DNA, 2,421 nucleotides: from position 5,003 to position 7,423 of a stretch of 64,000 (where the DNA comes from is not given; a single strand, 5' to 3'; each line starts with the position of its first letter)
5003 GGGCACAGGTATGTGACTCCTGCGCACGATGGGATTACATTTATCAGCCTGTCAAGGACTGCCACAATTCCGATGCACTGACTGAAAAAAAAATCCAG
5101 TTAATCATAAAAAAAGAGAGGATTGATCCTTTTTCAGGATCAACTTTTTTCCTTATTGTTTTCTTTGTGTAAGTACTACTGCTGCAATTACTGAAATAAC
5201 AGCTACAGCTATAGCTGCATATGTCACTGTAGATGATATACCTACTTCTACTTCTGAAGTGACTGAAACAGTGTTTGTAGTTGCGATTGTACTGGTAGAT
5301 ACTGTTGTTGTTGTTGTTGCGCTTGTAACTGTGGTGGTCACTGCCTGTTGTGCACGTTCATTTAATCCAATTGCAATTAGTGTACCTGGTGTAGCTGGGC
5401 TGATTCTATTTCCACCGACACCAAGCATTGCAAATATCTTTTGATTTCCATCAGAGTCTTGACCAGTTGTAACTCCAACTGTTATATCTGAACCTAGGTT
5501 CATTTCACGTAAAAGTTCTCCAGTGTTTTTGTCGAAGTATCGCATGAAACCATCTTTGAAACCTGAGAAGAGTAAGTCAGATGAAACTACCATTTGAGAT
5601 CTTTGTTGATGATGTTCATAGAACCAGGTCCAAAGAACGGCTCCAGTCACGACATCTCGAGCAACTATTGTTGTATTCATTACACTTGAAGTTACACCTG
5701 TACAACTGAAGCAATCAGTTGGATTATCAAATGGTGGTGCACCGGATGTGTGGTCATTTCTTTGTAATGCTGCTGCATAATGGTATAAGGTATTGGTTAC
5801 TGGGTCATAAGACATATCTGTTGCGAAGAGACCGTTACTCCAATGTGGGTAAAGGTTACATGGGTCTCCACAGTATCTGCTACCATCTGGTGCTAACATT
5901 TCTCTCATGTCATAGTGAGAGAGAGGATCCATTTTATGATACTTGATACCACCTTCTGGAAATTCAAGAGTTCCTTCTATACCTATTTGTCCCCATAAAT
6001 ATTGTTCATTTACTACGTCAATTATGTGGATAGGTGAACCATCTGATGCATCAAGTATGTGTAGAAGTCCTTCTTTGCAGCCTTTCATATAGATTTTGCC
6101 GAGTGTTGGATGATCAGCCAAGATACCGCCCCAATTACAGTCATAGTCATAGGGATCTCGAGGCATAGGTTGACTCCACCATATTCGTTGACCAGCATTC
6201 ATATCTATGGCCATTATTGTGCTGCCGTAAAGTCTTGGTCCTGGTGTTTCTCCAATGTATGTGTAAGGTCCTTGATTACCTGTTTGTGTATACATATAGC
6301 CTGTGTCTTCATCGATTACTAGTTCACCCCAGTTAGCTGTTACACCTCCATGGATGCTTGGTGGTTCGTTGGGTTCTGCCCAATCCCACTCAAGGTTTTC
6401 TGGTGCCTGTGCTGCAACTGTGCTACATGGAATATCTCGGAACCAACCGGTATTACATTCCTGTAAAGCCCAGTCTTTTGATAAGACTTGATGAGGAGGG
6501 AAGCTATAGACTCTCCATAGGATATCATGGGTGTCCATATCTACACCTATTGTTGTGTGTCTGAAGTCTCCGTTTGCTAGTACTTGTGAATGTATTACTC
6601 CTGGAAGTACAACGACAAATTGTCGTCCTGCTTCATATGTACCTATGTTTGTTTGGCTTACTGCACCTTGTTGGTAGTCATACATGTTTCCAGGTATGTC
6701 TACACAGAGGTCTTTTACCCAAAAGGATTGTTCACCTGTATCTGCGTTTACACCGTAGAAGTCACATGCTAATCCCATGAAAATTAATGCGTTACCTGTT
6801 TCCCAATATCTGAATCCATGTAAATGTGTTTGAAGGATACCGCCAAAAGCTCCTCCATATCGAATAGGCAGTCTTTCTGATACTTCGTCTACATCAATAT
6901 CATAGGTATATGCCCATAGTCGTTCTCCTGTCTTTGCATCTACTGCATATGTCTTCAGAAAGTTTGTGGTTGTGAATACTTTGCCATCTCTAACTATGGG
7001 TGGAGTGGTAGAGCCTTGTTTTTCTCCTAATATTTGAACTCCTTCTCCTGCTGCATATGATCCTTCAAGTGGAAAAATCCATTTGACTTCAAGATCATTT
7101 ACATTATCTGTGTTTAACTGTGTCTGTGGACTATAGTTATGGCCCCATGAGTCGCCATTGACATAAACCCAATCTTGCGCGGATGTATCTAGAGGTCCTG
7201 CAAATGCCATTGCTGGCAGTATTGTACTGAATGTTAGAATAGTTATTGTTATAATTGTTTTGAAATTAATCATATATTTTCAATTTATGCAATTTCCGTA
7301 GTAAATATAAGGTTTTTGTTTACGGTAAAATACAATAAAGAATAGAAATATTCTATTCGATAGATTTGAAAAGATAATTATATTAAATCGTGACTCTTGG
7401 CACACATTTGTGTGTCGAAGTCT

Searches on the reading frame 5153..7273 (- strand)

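Call 100: search_protein_families(library=pfam, proteins=[window:5153-7273:-], max_evalue=0.00001)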
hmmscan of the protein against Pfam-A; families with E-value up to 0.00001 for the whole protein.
window:5153-7273:- (706 aa): 2 families
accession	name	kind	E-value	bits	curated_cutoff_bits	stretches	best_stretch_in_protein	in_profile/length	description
PF01011.28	PQQ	-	1.2e-34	120.5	26.7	2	305-418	221-338/595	Glucose/ethanol/alcohol dehydrogenase, beta-propeller domain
PF13360.13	PQQ_2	-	2.7e-07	30.9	27.6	0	90-122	28-59/233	Outer membrane protein assembly factor BamB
